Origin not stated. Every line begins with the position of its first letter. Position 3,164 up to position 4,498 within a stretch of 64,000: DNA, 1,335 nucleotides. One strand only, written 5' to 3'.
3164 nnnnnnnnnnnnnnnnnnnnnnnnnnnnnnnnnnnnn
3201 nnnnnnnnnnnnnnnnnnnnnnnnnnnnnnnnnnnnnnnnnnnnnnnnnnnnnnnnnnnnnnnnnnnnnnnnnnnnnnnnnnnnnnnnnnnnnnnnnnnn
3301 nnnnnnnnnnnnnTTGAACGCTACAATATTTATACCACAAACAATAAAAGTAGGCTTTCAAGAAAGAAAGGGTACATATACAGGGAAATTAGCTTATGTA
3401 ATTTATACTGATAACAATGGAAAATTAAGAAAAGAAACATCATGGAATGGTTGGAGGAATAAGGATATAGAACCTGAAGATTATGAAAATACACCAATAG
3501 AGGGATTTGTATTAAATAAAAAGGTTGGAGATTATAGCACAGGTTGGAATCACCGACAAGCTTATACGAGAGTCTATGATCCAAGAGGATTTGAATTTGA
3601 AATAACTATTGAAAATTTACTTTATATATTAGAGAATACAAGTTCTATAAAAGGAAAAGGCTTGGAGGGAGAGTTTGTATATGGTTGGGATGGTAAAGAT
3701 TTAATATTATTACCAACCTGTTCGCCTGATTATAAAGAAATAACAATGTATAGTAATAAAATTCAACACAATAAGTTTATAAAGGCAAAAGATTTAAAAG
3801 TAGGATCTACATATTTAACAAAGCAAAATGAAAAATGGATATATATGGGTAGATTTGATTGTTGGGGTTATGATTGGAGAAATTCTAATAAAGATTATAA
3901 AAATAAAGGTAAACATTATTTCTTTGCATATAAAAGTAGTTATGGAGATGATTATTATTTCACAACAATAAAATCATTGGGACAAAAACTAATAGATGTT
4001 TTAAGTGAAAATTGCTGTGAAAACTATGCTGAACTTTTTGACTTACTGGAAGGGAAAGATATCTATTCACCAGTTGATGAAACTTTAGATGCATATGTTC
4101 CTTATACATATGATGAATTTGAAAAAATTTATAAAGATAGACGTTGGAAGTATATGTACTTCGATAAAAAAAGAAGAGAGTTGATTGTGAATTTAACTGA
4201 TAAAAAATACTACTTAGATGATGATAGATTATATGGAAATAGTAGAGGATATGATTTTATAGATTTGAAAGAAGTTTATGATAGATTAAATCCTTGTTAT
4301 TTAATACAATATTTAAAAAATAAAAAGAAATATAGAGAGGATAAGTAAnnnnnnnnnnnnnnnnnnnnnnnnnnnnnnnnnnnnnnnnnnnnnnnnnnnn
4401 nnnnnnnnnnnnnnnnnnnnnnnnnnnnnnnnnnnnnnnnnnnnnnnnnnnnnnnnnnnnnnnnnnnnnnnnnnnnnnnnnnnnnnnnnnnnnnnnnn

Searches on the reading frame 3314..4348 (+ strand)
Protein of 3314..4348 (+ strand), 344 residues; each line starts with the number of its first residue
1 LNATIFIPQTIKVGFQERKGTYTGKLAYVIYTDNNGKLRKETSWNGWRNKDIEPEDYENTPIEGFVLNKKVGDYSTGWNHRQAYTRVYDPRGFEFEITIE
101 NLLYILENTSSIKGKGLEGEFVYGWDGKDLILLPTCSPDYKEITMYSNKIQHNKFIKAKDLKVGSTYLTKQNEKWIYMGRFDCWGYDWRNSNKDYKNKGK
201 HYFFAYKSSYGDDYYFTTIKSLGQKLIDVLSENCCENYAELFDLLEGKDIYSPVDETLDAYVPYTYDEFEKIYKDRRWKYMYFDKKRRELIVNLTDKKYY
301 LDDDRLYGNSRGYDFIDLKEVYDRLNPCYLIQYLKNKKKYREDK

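Call 14: search_protein_families(library=phrogs, proteins=[window:3314-4348:+], max_evalue=0.00001)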
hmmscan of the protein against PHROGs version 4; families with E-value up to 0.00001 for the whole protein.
window:3314-4348:+ (344 aa): 4 families
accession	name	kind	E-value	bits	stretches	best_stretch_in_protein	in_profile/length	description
phrog_2475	-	unknown function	5.3e-109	366.2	1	4-303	3-302/383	-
phrog_6266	-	unknown function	3e-17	63.9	1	7-209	5-216/328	-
phrog_14061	-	unknown function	2.2e-12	47.8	1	48-222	46-208/402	-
phrog_30990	-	unknown function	2e-10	41.5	1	49-158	64-170/282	-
